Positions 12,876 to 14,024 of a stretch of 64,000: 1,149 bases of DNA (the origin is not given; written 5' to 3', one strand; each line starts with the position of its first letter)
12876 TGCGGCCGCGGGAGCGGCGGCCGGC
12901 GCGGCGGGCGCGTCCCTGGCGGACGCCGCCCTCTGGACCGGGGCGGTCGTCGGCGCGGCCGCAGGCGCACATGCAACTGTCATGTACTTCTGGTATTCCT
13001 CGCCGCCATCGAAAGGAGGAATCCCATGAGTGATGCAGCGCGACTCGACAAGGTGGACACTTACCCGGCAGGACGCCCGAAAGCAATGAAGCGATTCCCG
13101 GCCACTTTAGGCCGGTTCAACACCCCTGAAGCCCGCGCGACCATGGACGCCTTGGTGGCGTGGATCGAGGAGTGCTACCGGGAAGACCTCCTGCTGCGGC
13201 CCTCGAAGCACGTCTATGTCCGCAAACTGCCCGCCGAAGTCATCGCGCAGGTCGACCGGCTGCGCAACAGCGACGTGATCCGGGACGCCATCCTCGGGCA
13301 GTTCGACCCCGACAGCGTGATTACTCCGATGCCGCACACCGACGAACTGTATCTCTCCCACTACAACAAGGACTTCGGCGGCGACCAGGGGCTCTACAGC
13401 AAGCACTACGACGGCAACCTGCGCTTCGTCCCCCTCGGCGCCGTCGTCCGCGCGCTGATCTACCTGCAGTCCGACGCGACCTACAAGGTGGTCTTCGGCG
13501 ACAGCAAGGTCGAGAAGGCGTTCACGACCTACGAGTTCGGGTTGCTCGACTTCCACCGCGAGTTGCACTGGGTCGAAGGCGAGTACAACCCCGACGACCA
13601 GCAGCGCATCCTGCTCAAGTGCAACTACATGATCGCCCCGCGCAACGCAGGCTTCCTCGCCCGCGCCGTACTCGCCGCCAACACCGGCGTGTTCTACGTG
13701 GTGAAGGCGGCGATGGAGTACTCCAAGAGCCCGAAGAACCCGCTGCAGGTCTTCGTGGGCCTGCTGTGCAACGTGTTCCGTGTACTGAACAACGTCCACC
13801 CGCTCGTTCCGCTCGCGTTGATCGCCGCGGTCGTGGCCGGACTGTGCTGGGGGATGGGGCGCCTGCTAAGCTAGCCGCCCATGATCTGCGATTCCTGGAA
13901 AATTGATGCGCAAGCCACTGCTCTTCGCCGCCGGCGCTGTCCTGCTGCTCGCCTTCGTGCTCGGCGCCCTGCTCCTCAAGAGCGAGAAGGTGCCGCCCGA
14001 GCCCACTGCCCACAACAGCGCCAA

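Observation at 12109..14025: Two-gene membrane-protein cassette bracketed by a relic and an intact copy of the same dsbA-like 5' end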

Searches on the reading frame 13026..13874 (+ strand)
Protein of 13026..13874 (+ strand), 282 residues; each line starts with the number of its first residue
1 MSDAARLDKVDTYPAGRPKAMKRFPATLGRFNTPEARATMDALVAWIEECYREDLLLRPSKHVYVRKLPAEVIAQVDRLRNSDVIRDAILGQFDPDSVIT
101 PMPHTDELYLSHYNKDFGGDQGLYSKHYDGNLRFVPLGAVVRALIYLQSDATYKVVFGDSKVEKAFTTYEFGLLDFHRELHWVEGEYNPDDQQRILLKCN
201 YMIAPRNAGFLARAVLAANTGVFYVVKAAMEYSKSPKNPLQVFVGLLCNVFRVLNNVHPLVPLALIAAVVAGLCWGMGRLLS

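Call 8: search_protein_families(library=pfam, proteins=[window:13026-13874:+], max_evalue=0.01)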
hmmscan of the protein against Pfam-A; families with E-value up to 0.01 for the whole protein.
window:13026-13874:+ (282 aa): 0 families

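Call 9: search_protein_families(library=ncbifam, proteins=[window:13026-13874:+], max_evalue=0.01)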
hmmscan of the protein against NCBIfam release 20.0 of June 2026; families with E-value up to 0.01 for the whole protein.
window:13026-13874:+ (282 aa): 0 families

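Call 11: find_homologous_proteins(query=window:13026-13874:+, max_evalue=0.00001)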
Query window:13026-13874:+ (282 aa): 850 proteins with E <= 0.00001 among 4509 candidates; the best 120 are listed.
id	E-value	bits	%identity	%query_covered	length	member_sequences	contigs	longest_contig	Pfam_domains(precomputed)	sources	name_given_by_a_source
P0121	1.1e-185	634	98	100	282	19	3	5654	-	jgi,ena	-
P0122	3.6e-167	573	89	100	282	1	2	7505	-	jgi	jgi:hypothetical protein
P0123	2.1e-139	482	87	87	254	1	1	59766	-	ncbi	-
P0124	6.6e-139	480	74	100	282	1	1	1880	-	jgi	jgi:hypothetical protein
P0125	3.3e-138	478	75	100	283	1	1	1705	-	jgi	jgi:hypothetical protein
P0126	5.0e-138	477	76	100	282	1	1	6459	-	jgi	-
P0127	9.3e-138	476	74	100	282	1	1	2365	-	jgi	jgi:hypothetical protein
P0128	1.3e-137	476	75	96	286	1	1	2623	-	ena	-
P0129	1.5e-137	476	75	100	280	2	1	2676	-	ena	-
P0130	1.5e-136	472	74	100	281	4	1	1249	-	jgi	jgi:hypothetical protein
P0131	4.7e-135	467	74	98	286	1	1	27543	-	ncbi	ncbi:MAG: hypothetical protein ACKVQK_04650 [Burkholderiales bacterium]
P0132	6.8e-135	467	73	99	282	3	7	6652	-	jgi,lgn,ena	-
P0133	9.2e-135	467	73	100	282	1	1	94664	-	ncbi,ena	-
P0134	1.1e-134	466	74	100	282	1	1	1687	-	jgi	-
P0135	1.3e-134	466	74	100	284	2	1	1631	-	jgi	-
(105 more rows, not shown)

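Call 17: find_encoding_contigs(protein=P0121, flank=8000, max_places=5)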
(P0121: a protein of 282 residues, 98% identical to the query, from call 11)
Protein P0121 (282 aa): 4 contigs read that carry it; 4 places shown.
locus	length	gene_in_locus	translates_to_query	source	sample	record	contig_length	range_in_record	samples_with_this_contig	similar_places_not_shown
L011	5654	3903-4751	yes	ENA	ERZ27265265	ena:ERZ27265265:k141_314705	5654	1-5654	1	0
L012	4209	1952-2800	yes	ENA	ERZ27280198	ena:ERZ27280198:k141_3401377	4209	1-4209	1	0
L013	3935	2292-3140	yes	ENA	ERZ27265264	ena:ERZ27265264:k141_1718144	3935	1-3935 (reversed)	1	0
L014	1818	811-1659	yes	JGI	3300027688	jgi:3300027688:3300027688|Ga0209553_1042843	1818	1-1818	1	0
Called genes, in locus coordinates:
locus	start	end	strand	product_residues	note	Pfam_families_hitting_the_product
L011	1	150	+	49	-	?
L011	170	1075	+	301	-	PF00106:adh_short, PF08659:KR, PF13561:adh_short_C2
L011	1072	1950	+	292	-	PF22622:MFE-2_hydrat-2_N, PF13452:FAS1_DH_region (weak), PF01575:MaoC_dehydratas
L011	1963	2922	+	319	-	PF02558:ApbA, PF08546:ApbA_C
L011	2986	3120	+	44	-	-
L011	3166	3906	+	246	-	PF04191:PEMT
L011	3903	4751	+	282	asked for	-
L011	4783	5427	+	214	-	PF13462:Thioredoxin_4, PF01323:DSBA (faint), PF13743:Thioredoxin_5 (faint)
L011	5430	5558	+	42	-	-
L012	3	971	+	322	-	?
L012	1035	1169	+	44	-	-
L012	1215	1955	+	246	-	PF04191:PEMT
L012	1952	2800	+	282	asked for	-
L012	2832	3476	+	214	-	PF13462:Thioredoxin_4, PF01323:DSBA (faint), PF13743:Thioredoxin_5 (faint)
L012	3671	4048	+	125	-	-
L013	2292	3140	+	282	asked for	-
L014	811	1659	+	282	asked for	-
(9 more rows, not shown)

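Call 18: find_encoding_contigs(protein=P0122, flank=8000, max_places=4)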
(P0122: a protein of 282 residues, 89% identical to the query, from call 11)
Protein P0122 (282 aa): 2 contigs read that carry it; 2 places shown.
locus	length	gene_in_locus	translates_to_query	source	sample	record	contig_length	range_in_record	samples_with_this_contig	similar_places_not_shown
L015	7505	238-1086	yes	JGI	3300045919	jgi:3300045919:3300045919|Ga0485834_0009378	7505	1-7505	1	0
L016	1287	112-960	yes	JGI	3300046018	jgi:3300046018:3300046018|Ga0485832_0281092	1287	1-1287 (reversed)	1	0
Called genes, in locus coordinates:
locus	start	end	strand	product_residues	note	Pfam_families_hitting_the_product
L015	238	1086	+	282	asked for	-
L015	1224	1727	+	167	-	PF06778:Chlor_dismutase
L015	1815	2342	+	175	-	PF03167:UDG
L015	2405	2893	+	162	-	PF00583:Acetyltransf_1, PF13673:Acetyltransf_10 (weak), PF13508:Acetyltransf_7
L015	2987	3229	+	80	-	-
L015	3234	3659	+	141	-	PF12680:SnoaL_2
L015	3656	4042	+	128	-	PF04343:DUF488, PF22751:DUF488-N3a, PF22752:DUF488-N3i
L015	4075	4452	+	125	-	-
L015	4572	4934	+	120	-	-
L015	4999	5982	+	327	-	PF03401:TctC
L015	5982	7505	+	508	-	?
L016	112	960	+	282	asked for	-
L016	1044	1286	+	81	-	?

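Call 19: find_encoding_contigs(protein=P0123, flank=8000, max_places=4)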
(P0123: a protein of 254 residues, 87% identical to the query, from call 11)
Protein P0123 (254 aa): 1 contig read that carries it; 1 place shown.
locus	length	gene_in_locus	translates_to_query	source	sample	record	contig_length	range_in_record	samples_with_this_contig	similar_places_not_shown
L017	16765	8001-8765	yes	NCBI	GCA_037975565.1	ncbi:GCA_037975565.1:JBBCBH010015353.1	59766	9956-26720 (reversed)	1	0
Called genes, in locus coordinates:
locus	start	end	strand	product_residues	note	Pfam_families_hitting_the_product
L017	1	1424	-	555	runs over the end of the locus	PF02771:Acyl-CoA_dh_N, PF02770:Acyl-CoA_dh_M, PF00441:Acyl-CoA_dh_1, PF08028:Acyl-CoA_dh_2 (weak), PF22924:ACOX_C_alpha1 (weak), PF12806:Acyl-CoA_dh_C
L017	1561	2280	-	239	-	PF01012:ETF, PF00766:ETF_alpha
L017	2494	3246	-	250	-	PF01012:ETF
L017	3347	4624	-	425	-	PF04389:Peptidase_M28, PF05343:Peptidase_M42 (faint), PF01546:Peptidase_M20, PF07687:M20_dimer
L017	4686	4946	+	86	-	PF12172:zf-ChsH2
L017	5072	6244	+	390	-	PF02803:Thiolase_C (weak), PF22691:Thiolase_C_1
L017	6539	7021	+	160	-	PF00596:Aldolase_II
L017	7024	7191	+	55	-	-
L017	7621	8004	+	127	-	-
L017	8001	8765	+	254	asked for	-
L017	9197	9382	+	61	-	-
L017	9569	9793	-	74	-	-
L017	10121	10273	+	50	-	PF01575:MaoC_dehydratas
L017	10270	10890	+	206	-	PF00484:Pro_CA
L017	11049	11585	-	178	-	PF07883:Cupin_2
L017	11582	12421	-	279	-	PF01979:Amidohydro_1, PF07969:Amidohydro_3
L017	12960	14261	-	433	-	PF06808:DctM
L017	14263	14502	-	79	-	PF04290:DctQ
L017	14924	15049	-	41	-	-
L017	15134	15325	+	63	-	-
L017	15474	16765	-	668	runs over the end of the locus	PF02738:MoCoBD_1, PF20256:MoCoBD_2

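Call 35: find_related_loci(query=A3, collection=genome_contigs, flank=7000)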
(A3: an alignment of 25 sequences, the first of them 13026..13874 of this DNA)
Query A3 (282 aa) in genome_contigs; peptide patterns used: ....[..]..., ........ (x = any residue, [..] = any of these).
208 stretches matched a pattern; 124 encode a relative of the query (tblastn E <= 1e-3); the best 80 are kept; 80 distinct loci.
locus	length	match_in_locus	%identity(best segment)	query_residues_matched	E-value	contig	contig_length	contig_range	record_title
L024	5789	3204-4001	75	17-282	8e-141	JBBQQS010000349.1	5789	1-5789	MAG: Bryobacterales bacterium isolate Co_metawrap_1602 Cmw_1602_k141_13732969_length_5789_cov_7.0000, whole genome shotg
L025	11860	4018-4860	74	1-277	1e-136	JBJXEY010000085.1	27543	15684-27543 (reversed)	MAG: Burkholderiales bacterium isolate F1F2.bin.81 k127_8276910, whole genome shotgun sequence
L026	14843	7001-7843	72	1-281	8e-135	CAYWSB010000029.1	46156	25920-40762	MAG TPA_asm: uncultured Geminicoccaceae bacterium isolate SRP304446_co1_79 genome assembly, contig: NODE_523_length_4615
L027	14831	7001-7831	71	1-282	1e-134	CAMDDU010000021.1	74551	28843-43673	MAG: Bordetella parapertussis isolate ME-08apr19-187 genome assembly, contig: ME-08apr19-C680, whole genome shotgun sequ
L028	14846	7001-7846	73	1-282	5e-134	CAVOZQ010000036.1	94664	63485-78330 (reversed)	MAG: uncultured Alphaproteobacteria bacterium isolate MFD09779.bin.2.89 genome assembly, contig: contig_59513, whole gen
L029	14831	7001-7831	71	1-282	6e-133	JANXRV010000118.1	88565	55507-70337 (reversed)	MAG: Proteobacteria bacterium isolate 336R_metabat_352_sub 336R_k141_2618642, whole genome shotgun sequence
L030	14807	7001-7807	71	14-282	2e-132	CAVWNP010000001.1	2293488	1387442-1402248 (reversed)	MAG: uncultured Planctomycetaceae bacterium isolate MFD00964.bin.3.253 genome assembly, contig: contig_17490, whole geno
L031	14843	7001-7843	69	4-282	4e-132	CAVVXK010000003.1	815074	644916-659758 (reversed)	MAG: uncultured Planctomycetaceae bacterium isolate MFD04540.bin.1.38 genome assembly, contig: contig_5982, whole genome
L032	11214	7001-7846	70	1-282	2e-131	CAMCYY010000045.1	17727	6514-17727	MAG: Bordetella parapertussis isolate ME-08apr19-248 genome assembly, contig: ME-08apr19-C6711, whole genome shotgun seq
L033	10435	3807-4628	70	1-276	4e-131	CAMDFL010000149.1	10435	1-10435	MAG: Bordetella parapertussis isolate MoH-02may19-183 genome assembly, contig: MoH-02may19-C12870, whole genome shotgun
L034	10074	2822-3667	69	1-282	3e-131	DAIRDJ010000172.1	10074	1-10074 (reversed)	MAG TPA_asm: Geminicoccaceae bacterium isolate CTOTU7348 NODE_9395_length_10074_cov_11.873940, whole genome shotgun sequ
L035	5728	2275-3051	73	19-277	2e-130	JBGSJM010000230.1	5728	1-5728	MAG: Verrucomicrobiales bacterium isolate JTS-AC157 k141_246150, whole genome shotgun sequence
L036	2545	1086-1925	67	1-280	7e-137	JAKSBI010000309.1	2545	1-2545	MAG: Hyphomicrobiales bacterium isolate MAG.172 k141_5695277, whole genome shotgun sequence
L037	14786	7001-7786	71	14-280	1e-129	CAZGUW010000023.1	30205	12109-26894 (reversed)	MAG TPA_asm: uncultured Geminicoccaceae bacterium isolate SRP334346_co1_7 genome assembly, contig: NODE_1485_length_3020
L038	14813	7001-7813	69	10-280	1e-128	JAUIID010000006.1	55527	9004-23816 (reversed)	MAG: Alphaproteobacteria bacterium isolate Co_bin.244 NODE_4252_length_55527_cov_1.427148, whole genome shotgun sequence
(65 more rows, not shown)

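Call 39: predict_structure(alignment_id=A3)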
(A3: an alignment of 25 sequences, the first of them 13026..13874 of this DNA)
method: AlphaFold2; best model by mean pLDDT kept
length: 282 residues; sequences in the alignment: 25
mean_pLDDT: 77.6   pTM: 0.75
mean pLDDT of the five models: 77.6, 74.9, 73.9, 73.0, 61.4
residues with pLDDT >= 90: 93; 70-90: 127; 50-70: 27; < 50: 35
segments of 3 or more residues with pLDDT < 50: 1-20, 116-127
pLDDT, mean of each block of 10 residues (from residue 1): 30 36 83 97 96 83 91 97 95 87 89 52 44 61 93 83 92 85 76 89 80 71 69 70 75 73 84 92 88
secondary structure, 60 per line:
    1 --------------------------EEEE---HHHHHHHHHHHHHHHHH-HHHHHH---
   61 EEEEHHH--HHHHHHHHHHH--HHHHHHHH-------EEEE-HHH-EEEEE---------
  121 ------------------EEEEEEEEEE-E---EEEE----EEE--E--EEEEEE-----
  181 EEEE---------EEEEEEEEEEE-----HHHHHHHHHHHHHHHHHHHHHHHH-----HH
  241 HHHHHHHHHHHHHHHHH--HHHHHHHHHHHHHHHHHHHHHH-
elements in order: E27-30 H34-50 H52-57 E61-64 H70-80 H83-90 E98-101 E107-111 E139-148 E154-157 E162-164 E170-175 E181-184 E194-204 H210-233 H239-257 H260-281

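Call 42: fold_search(model_id=the predicted structure, library=pdb)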
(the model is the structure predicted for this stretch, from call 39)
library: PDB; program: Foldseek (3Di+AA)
matches with E <= 10: 812; with E <= 0.001: 77
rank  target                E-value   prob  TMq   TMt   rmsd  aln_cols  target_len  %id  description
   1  9uae_C                1.9e-05  1.00  0.39  0.36  10.6       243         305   12  Crystal structure of the OkaE-M71A mutant with coblat(II) (released 2026-03-11)
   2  8k0m_A                2.0e-05  1.00  0.41  0.20   8.2       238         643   12  Human collagen prolyl processing enzyme complex, P3H1/CRTAP/PPIB heterotrimer, bound to 2-oxoglutarate (released 2024-09-18)
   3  9uad_A                2.0e-05  1.00  0.39  0.38  10.4       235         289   12  Crystal structure of the OkaE-M64A mutant with a-ketoglutarate and okaramine A (released 2026-03-11)
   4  9j85_A                2.3e-05  1.00  0.39  0.36  10.5       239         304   11  The complex structure of okaE with a-ketoglutarate (released 2026-03-04)
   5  9m2m_A                2.4e-05  1.00  0.40  0.38  10.3       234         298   12  the crystal structure of okaE (released 2026-03-04)
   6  9uac_A                2.4e-05  1.00  0.39  0.38  10.4       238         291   10  Crystal structure of the OkaE-M64A mutant with a-ketoglutarate (released 2026-03-11)
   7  9uae_A                2.5e-05  1.00  0.39  0.39  10.4       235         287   11  Crystal structure of the OkaE-M71A mutant with coblat(II) (released 2026-03-11)
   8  9uac_D                2.8e-05  1.00  0.39  0.37  10.5       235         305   10  Crystal structure of the OkaE-M64A mutant with a-ketoglutarate (released 2026-03-11)
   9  9uaf_B                2.8e-05  1.00  0.39  0.38  10.4       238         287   11  Crystal structure of the OkaE-M71A mutant with a-ketoglutarate (released 2026-03-11)
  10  9m2l_B                3.0e-05  1.00  0.40  0.37  10.3       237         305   12  Crystal structure of okaE in complex with a-ketoglutarate and okaramine A at 2.5 angstroms resolution. (released 2026-03-04)
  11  9uad_C                3.2e-05  1.00  0.40  0.40  10.3       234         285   12  Crystal structure of the OkaE-M64A mutant with a-ketoglutarate and okaramine A (released 2026-03-11)
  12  9uac_C                3.6e-05  1.00  0.40  0.40  10.3       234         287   12  Crystal structure of the OkaE-M64A mutant with a-ketoglutarate (released 2026-03-11)
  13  9uab_A                3.8e-05  1.00  0.40  0.37  10.3       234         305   11  Crystal structure of the OkaE-M64A mutant with coblat(II) (released 2026-03-11)
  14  8k0f_A                3.8e-05  1.00  0.39  0.19   9.1       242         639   11  Human collagen prolyl processing enzyme complex, P3H1/CRTAP/PPIB heterotrimer, in its apo state (released 2024-09-18)
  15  9uae_D                4.0e-05  1.00  0.39  0.38  10.5       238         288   12  Crystal structure of the OkaE-M71A mutant with coblat(II) (released 2026-03-11)
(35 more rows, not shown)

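Call 43: find_related_loci(query=window:13026-13874:+, collection=metagenome_contigs, flank=6000)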
Query window:13026-13874:+ (282 aa) in metagenome_contigs; peptide patterns used: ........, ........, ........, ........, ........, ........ (x = any residue, [..] = any of these).
103 stretches matched a pattern; 53 encode a relative of the query (tblastn E <= 1e-3); 53 distinct loci.
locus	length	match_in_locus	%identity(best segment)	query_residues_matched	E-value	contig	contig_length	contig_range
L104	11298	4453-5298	98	1-282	0e+0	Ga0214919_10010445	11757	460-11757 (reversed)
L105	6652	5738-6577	73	1-280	2e-141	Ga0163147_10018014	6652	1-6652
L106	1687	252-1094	74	1-281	9e-153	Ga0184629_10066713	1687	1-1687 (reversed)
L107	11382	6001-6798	75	17-282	9e-141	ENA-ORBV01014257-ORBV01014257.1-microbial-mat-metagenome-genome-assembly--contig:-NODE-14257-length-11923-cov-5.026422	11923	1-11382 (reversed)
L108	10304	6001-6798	75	17-282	9e-141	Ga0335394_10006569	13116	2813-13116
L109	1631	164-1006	74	1-281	1e-151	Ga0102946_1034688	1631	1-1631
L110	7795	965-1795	72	1-282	1e-136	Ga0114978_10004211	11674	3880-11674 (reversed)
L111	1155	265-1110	71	1-282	2e-147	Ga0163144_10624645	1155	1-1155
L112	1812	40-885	70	1-282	2e-143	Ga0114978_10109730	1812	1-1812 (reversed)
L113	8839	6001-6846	68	1-282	2e-132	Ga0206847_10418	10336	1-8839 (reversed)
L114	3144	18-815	72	17-282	4e-137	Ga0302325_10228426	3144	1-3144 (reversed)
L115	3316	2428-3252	72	1-275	2e-136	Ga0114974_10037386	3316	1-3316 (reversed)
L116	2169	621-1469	68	1-281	2e-140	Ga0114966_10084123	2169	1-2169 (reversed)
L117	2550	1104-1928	72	1-275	2e-138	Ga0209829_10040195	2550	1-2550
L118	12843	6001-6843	69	1-281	5e-131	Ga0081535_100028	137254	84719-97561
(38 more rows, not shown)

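Call 56: search_protein_families(library=pfam, alignment_id=A3, max_evalue=10)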
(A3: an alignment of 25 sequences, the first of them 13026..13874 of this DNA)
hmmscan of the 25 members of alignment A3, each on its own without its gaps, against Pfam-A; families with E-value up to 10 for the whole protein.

A. member 1, window:13026-13874:+ (282 aa): 0 families

B. families by the number of members that match (of 25 scanned): 5 families
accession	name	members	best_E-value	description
PF11833.13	CPP1-like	2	0.025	Protein CHAPERONE-LIKE PROTEIN OF POR1-like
PF04070.17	DUF378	2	0.098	Domain of unknown function (DUF378)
PF22739.2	NA-iREase3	2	0.12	NACHT-associated inactive Restriction Endonuclease 2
PF24729.2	Acb2_Tad1_hairpin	1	0.066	Acb2/Tad1, hairpin domain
PF06298.16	PsbY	1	0.28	Photosystem II protein Y (PsbY)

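Call 57: search_solved_structures(query=A3, max_evalue=10, show_alignments=2)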
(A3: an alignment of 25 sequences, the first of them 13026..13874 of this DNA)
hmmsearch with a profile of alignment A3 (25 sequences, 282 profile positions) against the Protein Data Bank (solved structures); distinct sequences matched with E-value up to 10: 3.
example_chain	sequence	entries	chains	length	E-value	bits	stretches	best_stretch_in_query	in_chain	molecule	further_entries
4kbq_D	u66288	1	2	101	0.34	13.1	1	166-205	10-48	Heat shock cognate 71 kDa protein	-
1ud0_A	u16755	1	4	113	0.41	12.8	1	167-205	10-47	70 kDa heat-shock-like protein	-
8eay_H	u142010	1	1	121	1.3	11.2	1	186-237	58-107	4I3 heavy chain protein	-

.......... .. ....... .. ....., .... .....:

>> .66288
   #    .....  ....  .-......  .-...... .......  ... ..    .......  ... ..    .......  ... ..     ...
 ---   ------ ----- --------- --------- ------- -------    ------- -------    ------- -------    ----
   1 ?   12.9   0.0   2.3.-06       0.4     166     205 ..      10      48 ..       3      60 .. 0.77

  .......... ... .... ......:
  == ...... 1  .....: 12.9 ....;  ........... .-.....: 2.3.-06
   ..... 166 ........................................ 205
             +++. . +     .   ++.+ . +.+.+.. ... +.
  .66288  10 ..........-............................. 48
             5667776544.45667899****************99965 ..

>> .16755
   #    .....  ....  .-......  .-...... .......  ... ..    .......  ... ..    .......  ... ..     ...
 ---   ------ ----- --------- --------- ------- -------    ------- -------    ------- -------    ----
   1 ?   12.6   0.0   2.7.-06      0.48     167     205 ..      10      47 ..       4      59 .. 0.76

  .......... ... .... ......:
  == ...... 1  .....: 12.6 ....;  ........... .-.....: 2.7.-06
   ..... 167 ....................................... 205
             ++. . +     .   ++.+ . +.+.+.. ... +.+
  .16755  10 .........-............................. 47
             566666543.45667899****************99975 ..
